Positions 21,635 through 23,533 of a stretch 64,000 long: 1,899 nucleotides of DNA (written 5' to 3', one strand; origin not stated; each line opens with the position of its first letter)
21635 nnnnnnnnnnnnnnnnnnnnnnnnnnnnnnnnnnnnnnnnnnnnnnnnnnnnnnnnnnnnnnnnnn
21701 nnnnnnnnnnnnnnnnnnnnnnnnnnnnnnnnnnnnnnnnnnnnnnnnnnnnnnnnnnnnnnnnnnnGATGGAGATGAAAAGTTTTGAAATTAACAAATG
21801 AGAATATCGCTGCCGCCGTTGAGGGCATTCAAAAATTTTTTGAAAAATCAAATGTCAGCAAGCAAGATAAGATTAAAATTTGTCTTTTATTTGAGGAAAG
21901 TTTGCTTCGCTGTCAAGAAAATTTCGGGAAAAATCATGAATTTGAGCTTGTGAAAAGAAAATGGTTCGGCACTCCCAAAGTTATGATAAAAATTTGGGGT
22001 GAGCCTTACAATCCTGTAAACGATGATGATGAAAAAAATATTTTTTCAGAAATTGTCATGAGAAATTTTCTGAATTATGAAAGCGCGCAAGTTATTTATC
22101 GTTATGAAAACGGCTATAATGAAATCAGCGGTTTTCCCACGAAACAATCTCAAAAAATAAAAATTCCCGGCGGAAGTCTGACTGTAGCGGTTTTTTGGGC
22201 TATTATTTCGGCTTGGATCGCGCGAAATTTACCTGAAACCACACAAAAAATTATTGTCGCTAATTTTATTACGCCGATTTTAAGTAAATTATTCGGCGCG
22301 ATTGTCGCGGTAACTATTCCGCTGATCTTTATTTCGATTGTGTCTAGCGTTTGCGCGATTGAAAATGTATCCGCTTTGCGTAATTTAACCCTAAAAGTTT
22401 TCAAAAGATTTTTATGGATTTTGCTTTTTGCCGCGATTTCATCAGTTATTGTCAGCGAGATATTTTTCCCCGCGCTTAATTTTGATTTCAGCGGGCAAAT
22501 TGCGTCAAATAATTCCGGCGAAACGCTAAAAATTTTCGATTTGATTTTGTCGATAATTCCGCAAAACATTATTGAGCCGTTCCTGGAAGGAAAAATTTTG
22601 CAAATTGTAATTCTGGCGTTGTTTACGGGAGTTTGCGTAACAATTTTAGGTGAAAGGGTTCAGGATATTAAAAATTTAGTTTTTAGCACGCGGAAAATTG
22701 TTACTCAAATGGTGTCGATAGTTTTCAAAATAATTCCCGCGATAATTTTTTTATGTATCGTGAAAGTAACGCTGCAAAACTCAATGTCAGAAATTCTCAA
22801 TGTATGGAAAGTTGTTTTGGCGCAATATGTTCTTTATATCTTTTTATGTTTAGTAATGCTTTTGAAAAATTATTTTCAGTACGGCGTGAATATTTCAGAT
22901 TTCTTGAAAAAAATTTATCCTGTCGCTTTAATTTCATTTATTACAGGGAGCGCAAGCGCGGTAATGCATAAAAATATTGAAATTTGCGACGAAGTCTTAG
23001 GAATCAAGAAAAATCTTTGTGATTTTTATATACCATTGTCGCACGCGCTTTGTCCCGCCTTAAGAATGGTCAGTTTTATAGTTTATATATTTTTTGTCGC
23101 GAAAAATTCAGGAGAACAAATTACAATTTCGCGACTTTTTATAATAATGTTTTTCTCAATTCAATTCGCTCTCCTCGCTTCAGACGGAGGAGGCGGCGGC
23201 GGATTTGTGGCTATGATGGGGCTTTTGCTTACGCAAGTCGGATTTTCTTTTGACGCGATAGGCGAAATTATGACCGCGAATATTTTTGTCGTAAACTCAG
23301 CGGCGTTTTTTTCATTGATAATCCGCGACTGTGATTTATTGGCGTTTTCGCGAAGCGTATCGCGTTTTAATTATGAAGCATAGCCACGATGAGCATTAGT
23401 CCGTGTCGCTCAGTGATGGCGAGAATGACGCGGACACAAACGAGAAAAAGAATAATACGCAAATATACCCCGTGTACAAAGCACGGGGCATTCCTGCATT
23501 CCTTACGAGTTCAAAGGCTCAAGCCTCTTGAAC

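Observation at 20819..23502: AT-rich two-gene islet: prokaryotic viperin plus a transporter-fold partner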

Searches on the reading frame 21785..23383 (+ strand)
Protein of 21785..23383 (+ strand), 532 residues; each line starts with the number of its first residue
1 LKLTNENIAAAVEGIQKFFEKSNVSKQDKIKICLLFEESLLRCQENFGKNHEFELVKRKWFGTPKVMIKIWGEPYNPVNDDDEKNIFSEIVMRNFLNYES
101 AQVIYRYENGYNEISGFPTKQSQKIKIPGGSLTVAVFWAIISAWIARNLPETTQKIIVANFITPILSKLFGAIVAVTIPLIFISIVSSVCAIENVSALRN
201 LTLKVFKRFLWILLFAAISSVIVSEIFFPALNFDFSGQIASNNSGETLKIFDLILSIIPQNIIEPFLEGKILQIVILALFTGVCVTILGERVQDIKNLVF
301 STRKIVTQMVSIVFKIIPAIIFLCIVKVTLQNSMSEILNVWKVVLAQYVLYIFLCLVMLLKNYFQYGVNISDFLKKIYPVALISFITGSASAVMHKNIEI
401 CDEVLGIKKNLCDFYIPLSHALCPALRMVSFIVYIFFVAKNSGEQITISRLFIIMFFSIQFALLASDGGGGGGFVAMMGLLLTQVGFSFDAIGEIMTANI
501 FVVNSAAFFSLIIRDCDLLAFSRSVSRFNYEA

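Call 3: search_protein_families(library=pfam, proteins=[window:21785-23383:+], max_evalue=0.1)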
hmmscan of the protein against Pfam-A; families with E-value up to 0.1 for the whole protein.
window:21785-23383:+ (532 aa): 3 families
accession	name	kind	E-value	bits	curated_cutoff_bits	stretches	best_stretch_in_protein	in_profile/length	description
PF00375.23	SDF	-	9.6e-49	166.8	27.9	1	158-501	22-364/387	Sodium:dicarboxylate symporter family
PF09053.15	CagZ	-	0.013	15.6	25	1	198-303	73-178/199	CagZ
PF20127.4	DUF6517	-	0.055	13.9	23.9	0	63-139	76-133/187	Family of unknown function (DUF6517)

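Call 4: search_protein_families(library=ncbifam, proteins=[window:21785-23383:+], max_evalue=0.1)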
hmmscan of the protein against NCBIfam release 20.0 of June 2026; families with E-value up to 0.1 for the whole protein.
window:21785-23383:+ (532 aa): 3 families
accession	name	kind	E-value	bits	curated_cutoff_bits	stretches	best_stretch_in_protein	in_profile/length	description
NF002461.0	PRK01663.1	subfamily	2.1e-17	63.3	513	1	132-501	9-378/428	C4-dicarboxylate transporter DctA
NF009587.0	PRK13027.1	subfamily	6.3e-13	48.3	570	1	172-475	44-353/442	C4-dicarboxylate transporter DctA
NF008440.0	PRK11283.1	equivalog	1.3e-09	37.4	638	1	151-491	30-378/437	glutamate/aspartate:proton symporter GltP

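Call 5: search_protein_families(library=padloc, proteins=[window:21785-23383:+], max_evalue=0.1)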
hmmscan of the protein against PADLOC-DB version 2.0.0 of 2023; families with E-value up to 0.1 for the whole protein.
window:21785-23383:+ (532 aa): 0 families

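Call 7: find_homologous_proteins(query=window:21785-23383:+, max_evalue=1e-10)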
Query window:21785-23383:+ (532 aa): 176 proteins with E <= 1e-10 among 8000 candidates; the best 120 are listed.
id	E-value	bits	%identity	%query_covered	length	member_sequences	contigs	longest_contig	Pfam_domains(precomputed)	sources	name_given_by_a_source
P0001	0.0e+0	1129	98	100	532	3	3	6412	PF00375.24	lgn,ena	-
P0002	4.3e-278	941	83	99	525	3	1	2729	PF00375.24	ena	-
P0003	6.2e-273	924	81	99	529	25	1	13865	PF00375.24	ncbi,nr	ncbi:MAG: cation:dicarboxylase symporter family transporter [Synergistaceae bacterium]|nr:cation:dic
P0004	1.4e-234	798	72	98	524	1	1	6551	PF00375.24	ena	-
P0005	6.0e-222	756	67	99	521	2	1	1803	PF00375.24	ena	-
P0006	9.2e-212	723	64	99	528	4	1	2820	PF00375.24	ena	-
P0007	1.4e-208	712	64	99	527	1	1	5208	PF00375.24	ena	-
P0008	1.2e-200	686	59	99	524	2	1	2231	PF00375.24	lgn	-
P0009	1.6e-195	669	60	99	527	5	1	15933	PF00375.24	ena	-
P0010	3.0e-195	668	60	99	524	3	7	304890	PF00375.24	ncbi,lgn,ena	-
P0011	5.0e-195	667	58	99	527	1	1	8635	PF00375.24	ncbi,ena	-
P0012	6.7e-194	664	60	98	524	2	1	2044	PF00375.24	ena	-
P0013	1.1e-193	663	57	99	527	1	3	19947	PF00375.24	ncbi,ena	-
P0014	1.4e-192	659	59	98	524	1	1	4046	PF00375.24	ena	-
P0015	6.7e-192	657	59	98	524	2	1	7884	PF00375.24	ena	-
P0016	8.5e-192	657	59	98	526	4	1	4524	PF00375.24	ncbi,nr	ncbi:MAG: cation:dicarboxylase symporter family transporter [Selenomonadaceae bacterium]|nr:cation:d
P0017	1.2e-191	656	59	98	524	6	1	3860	PF00375.24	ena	-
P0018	1.4e-191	656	60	98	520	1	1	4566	PF00375.24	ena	-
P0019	7.3e-191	654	58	99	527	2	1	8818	PF00375.24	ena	-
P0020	1.2e-189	650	57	99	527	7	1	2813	PF00375.24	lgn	-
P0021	3.3e-189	648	57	99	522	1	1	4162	PF00375.24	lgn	-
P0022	1.3e-188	646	58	98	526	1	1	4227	PF00375.24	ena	-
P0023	1.1e-186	640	57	99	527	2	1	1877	PF00375.24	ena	-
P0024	1.7e-186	639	58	99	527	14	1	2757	PF00375.24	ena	-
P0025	2.1e-185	636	56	99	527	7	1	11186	PF00375.24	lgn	-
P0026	1.7e-184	633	56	99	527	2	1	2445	PF00375.24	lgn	-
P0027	6.3e-184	631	57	99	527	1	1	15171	PF00375.24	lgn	-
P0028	1.1e-179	617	56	99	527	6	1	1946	PF00375.24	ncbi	-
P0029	3.7e-177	608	53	98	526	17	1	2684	PF00375.24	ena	-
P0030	1.7e-174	600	54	99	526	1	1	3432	PF00375.24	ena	-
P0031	3.5e-174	599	53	98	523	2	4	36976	PF00375.24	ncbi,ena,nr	ncbi:MAG: cation:dicarboxylase symporter family transporter [Selenomonadaceae bacterium]|nr:cation:d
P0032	4.5e-174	598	53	98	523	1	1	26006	PF00375.24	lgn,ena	-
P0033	1.3e-172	593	54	98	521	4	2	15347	PF00375.24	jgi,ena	-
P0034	1.9e-172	593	54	98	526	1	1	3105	PF00375.24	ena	-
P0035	3.5e-172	592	53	99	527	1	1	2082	PF00375.24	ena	-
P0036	5.4e-172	591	53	98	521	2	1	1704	PF00375.24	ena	-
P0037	2.4e-171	589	53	98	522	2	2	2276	PF00375.24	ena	-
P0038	2.7e-169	582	54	99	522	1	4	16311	PF00375.24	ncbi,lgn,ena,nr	ncbi:MAG: cation:dicarboxylase symporter family transporter [Selenomonadaceae bacterium]|nr:cation:d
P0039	1.3e-168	580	54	99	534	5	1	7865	PF00375.24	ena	-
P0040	1.8e-168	580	52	99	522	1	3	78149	PF00375.24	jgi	-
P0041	1.9e-168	580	53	98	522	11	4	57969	PF00375.24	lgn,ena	-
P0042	2.3e-168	579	53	99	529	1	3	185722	PF00375.24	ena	-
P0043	1.2e-167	577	52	98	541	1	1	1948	PF00375.24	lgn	-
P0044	1.3e-167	577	52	99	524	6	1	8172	PF00375.24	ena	-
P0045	1.4e-167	577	52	99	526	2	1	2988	PF00375.24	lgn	-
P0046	2.1e-167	576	53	98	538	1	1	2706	PF00375.24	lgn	-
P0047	2.2e-167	576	53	99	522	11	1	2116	PF00375.24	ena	-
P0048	6.3e-167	575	52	98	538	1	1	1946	PF00375.24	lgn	-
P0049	8.9e-167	574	54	96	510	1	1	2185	PF00375.24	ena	-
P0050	2.6e-166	573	52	98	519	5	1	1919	PF00375.24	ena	-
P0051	7.2e-166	571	53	98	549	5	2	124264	PF00375.24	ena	-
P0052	1.1e-165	571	52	98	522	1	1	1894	PF00375.24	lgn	-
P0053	1.2e-165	570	52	98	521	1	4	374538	PF00375.24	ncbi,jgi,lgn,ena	-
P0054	1.8e-165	570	52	99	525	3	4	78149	PF00375.24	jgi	-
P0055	3.4e-165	569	52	98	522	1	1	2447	PF00375.24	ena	-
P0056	4.1e-165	569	53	98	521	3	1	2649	PF00375.24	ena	-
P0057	6.9e-165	568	53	99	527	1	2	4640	PF00375.24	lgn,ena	-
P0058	5.5e-164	565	52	99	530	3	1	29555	PF00375.24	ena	-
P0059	2.6e-163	563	51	99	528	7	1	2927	PF00375.24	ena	-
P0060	7.8e-163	561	52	96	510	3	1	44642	PF00375.24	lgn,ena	-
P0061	2.7e-162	559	50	99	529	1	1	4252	PF00375.24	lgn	-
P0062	2.0e-161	556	51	98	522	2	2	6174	PF00375.24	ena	-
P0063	3.2e-161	556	52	99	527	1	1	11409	PF00375.24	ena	-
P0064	1.1e-160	554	49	99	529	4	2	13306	PF00375.24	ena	-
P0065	2.6e-160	553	47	99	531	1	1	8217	PF00375.24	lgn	-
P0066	1.1e-159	551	49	99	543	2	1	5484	PF00375.24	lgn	-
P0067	2.8e-159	549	49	99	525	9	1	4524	PF00375.24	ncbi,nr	ncbi:MAG: cation:dicarboxylase symporter family transporter [Selenomonadaceae bacterium]|nr:cation:d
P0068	3.0e-159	549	48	99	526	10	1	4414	PF00375.24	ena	-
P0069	7.7e-159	548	51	99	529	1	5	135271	PF00375.24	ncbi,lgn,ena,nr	ncbi:MAG: cation:dicarboxylase symporter family transporter [Selenomonadaceae bacterium]|nr:cation:d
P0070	1.7e-158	547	50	99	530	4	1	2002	PF00375.24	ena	-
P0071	3.3e-158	546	49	99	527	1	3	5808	PF00375.24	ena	-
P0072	4.0e-158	546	77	61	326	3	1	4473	PF00375.24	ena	-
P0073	9.0e-158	544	50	96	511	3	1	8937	PF00375.24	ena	-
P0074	1.1e-157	544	51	99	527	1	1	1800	PF00375.24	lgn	-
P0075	2.5e-157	543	48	99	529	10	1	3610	PF00375.24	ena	-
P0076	2.6e-157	543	50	99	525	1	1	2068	PF00375.24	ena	-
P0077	1.1e-156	541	50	99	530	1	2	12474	PF00375.24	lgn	-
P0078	8.3e-156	538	50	99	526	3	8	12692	PF00375.24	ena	-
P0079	1.3e-154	534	56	86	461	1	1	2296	PF00375.24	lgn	-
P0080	5.8e-154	532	49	99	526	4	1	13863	PF00375.24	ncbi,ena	-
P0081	2.8e-153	530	46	99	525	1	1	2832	PF00375.24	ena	-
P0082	3.4e-153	529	47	99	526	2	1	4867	PF00375.24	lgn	-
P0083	2.8e-152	526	47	99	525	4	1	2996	PF00375.24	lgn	-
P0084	1.4e-149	517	45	99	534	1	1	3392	PF00375.24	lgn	-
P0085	2.8e-149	516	46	99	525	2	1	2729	PF00375.24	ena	-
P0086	4.4e-149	516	47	99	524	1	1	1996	PF00375.24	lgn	-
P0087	5.0e-144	499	46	99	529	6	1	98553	PF00375.24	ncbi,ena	-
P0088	4.4e-141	489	45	99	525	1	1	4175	PF00375.24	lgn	-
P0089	7.9e-140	485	45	100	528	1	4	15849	PF00375.24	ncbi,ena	-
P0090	2.7e-134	467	63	67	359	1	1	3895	PF00375.24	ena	-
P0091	4.5e-133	463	43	99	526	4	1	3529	PF00375.24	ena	-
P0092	8.3e-133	462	59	73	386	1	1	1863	PF00375.24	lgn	-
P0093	1.1e-129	452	60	68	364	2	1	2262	PF00375.24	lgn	-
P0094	2.9e-129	450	44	99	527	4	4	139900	PF00375.24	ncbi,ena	-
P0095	6.3e-129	449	41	99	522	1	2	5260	PF00375.24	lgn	-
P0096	3.4e-128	447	41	99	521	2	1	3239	PF00375.24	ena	-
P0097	6.3e-128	446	42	99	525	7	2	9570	PF00375.24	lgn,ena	-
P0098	7.3e-128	446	43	97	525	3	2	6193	PF00375.24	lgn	-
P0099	6.1e-127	443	42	99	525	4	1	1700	PF00375.24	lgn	-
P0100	5.2e-126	440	42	99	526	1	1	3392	PF00375.24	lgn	-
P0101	7.5e-126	439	42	99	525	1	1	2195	PF00375.24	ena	-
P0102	2.3e-125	438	41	99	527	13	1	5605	PF00375.24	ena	-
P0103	2.7e-125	437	42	99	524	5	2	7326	PF00375.24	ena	-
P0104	1.4e-124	435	40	99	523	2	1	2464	PF00375.24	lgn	-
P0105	3.6e-124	434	41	99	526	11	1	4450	PF00375.24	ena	-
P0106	1.3e-123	432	42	99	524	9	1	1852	PF00375.24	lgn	-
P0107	3.6e-123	430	40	99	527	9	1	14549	PF00375.24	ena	-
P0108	7.5e-123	429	40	100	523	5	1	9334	PF00375.24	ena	-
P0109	8.7e-122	426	40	99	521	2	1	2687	PF00375.24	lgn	-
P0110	1.8e-121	425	42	99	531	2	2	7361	PF00375.24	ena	-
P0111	4.2e-121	423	41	99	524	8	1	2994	PF00375.24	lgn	-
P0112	3.0e-120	421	40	99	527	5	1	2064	PF00375.24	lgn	-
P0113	5.6e-120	420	52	71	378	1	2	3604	PF00375.24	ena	-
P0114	6.0e-120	420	40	99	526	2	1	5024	PF00375.24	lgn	-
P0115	6.4e-120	420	40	99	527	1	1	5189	PF00375.24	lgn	-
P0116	7.0e-120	419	41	98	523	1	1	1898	PF00375.24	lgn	-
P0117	8.6e-120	419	39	99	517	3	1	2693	PF00375.24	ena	-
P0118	1.0e-119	419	41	99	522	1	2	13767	PF00375.24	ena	-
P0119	2.4e-119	418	40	99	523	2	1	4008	PF00375.24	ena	-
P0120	1.0e-118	416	40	99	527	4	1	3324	PF00375.24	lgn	-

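Call 10: find_related_loci(query=A1, collection=genome_contigs, flank=6000)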
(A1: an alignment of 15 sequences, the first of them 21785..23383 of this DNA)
Query A1 (532 aa) in genome_contigs; peptide patterns used: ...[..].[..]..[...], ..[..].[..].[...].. (x = any residue, [..] = any of these).
93 stretches matched a pattern; 35 encode a relative of the query (tblastn E <= 1e-3); 34 distinct loci.
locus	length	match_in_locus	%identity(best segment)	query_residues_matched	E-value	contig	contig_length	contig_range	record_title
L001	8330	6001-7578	81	1-527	0e+0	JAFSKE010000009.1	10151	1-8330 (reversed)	MAG: Synergistaceae bacterium isolate RGIG3217 Goat_Reticulum-2__c36741, whole genome shotgun sequence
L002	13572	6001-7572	57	1-526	0e+0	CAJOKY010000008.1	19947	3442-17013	uncultured Selenomonadaceae bacterium isolate Reindeer_1_mag_172 genome assembly, contig: scaffold_2225, whole genome sh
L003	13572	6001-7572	59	1-526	0e+0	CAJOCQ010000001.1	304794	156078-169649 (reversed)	uncultured Selenomonadaceae bacterium isolate Sheep_1_mag_18 genome assembly, contig: scaffold_28, whole genome shotgun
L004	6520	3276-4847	58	1-526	0e+0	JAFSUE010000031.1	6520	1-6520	MAG: Selenomonadaceae bacterium isolate RGIG3477 Goat_Rumen.Co__c187094, whole genome shotgun sequence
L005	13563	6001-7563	52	1-524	0e+0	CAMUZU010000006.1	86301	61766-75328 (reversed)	MAG TPA_asm: uncultured Selenomonadales bacterium isolate SRR8387719_bin.34_metaWRAP_v1.3_MAG genome assembly, contig: E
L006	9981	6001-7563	53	1-524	0e+0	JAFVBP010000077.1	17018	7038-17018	MAG: Selenomonadaceae bacterium isolate RGIG5022 Roe_deer_Rumen.Co__c364623, whole genome shotgun sequence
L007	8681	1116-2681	54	1-525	0e+0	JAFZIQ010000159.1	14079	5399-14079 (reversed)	MAG: Selenomonadaceae bacterium isolate RGIG7801 Water_buffalos_Reticulum-1__c532560, whole genome shotgun sequence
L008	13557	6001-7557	52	2-524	5e-178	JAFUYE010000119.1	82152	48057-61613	MAG: Selenomonadaceae bacterium isolate RGIG4933 Roe_deer_Rumen-3__c289347, whole genome shotgun sequence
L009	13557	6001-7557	53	2-524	1e-176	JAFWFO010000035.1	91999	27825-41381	MAG: Selenomonadaceae bacterium isolate RGIG5694 Sheep_Duodenum.Co__c594579, whole genome shotgun sequence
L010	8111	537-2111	58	1-526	0e+0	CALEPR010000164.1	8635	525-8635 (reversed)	MAG TPA_asm: uncultured Selenomonadales bacterium isolate ERR1278072_bin.153_CONCOCT_v1.1_MAG genome assembly, contig: E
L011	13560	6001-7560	52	1-524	1e-173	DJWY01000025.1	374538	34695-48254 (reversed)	MAG TPA_asm: Selenomonadales bacterium UBA7018 UBA7018_contig_480, whole genome shotgun sequence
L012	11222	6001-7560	52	1-524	1e-170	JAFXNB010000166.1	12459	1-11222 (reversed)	MAG: Selenomonadaceae bacterium isolate RGIG6564 Sheep_Reticulum-5__c808387, whole genome shotgun sequence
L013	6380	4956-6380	51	2-481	6e-157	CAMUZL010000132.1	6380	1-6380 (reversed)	MAG TPA_asm: uncultured Selenomonadales bacterium isolate SRR8387720_bin.10_metaWRAP_v1.3_MAG genome assembly, contig: E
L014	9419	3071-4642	45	1-531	2e-152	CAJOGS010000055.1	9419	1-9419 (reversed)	uncultured Selenomonadaceae bacterium isolate Sheep_2_mag_89 genome assembly, contig: scaffold_7279, whole genome shotgu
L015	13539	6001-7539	43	1-518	8e-140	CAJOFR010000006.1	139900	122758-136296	uncultured Selenomonadaceae bacterium isolate Sheep_2_mag_76 genome assembly, contig: scaffold_354, whole genome shotgun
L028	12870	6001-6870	52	233-524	5e-93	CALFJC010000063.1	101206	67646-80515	MAG TPA_asm: uncultured Selenomonadales bacterium isolate ERR1278105_bin.146_CONCOCT_v1.1_MAG genome assembly, contig: E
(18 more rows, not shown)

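Call 12: find_encoding_contigs(protein=P0001, flank=6000, max_places=4)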
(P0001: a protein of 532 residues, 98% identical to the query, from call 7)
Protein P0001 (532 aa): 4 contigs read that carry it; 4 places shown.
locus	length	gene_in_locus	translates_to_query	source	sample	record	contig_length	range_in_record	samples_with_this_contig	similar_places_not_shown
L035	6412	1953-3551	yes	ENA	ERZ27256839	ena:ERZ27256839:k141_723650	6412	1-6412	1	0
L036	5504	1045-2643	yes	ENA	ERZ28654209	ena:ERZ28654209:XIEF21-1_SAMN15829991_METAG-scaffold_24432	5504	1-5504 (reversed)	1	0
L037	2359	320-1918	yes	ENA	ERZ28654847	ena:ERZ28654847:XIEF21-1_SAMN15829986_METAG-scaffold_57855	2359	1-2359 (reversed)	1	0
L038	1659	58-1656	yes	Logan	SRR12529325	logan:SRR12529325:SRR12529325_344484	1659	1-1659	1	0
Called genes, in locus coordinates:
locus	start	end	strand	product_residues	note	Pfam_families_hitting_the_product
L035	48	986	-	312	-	PF03401:TctC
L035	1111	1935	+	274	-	PF04055:Radical_SAM, PF13353:Fer4_12 (faint)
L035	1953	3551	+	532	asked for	PF00375:SDF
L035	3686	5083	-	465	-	PF03816:LytR_cpsA_psr, PF13399:LytR_C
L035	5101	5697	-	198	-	PF01467:CTP_transf_like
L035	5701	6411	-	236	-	?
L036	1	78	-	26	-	?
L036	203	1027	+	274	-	PF04055:Radical_SAM, PF13353:Fer4_12 (faint)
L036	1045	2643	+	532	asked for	PF00375:SDF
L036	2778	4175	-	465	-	PF03816:LytR_cpsA_psr, PF13399:LytR_C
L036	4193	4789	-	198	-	PF01467:CTP_transf_like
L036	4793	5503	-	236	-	?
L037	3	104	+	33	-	?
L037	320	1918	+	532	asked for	PF00375:SDF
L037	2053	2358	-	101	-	?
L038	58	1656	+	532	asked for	PF00375:SDF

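Call 13: find_encoding_contigs(protein=P0004, flank=6000, max_places=4)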
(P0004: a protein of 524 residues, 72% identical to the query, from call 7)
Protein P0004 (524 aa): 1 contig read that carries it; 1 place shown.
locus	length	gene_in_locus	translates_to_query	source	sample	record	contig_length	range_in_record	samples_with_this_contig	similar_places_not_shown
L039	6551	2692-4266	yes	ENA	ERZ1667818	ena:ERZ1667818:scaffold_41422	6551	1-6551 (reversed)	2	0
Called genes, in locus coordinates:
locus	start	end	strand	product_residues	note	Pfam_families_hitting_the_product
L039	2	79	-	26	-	?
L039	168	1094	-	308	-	PF00551:Formyl_trans_N, PF02911:Formyl_trans_C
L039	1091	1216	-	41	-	-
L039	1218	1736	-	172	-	PF01327:Pep_deformylase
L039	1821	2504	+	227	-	PF13353:Fer4_12 (weak), PF04055:Radical_SAM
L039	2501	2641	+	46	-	-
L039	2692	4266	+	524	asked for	PF00375:SDF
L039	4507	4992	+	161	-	PF05848:CtsR, PF17727:CtsR_C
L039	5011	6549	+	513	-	?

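Call 14: find_encoding_contigs(protein=P0007, flank=6000, max_places=4)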
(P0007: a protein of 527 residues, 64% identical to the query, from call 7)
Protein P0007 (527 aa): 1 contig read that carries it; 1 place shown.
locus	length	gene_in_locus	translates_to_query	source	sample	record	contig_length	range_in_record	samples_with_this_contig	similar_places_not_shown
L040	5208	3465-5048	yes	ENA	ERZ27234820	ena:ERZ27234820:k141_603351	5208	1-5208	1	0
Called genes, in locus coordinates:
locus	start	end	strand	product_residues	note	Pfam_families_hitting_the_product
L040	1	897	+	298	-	?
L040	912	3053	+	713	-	PF05378:Hydant_A_N, PF01968:Hydantoinase_A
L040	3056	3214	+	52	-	-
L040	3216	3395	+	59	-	PF07075:NamZ_N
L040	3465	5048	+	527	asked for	PF00375:SDF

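Call 15: find_encoding_contigs(protein=P0009, flank=8000, max_places=4)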
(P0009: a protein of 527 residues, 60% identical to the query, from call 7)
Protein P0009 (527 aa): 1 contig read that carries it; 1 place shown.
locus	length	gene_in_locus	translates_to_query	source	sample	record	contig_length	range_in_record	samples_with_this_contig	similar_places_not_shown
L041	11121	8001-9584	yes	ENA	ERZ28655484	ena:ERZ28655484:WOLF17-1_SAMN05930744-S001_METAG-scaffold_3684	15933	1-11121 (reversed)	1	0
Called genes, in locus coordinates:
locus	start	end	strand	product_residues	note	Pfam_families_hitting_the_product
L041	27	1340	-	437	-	PF04055:Radical_SAM, PF13353:Fer4_12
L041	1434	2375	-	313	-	PF03547:Mem_trans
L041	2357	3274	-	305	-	PF00294:PfkB, PF08543:Phos_pyr_kin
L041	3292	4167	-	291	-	PF00535:Glycos_transf_2 (weak)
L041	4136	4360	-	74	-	PF13641:Glyco_tranf_2_3 (weak), PF00535:Glycos_transf_2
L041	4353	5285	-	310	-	PF03279:Lip_A_acyltrans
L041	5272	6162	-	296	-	PF00483:NTP_transferase, PF12804:NTP_transf_3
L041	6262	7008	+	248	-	PF03705:CheR_N, PF08242:Methyltransf_12 (faint), PF01739:CheR, PF13649:Methyltransf_25 (faint)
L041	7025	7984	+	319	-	-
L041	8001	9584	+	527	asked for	PF00375:SDF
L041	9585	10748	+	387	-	PF02595:Gly_kinase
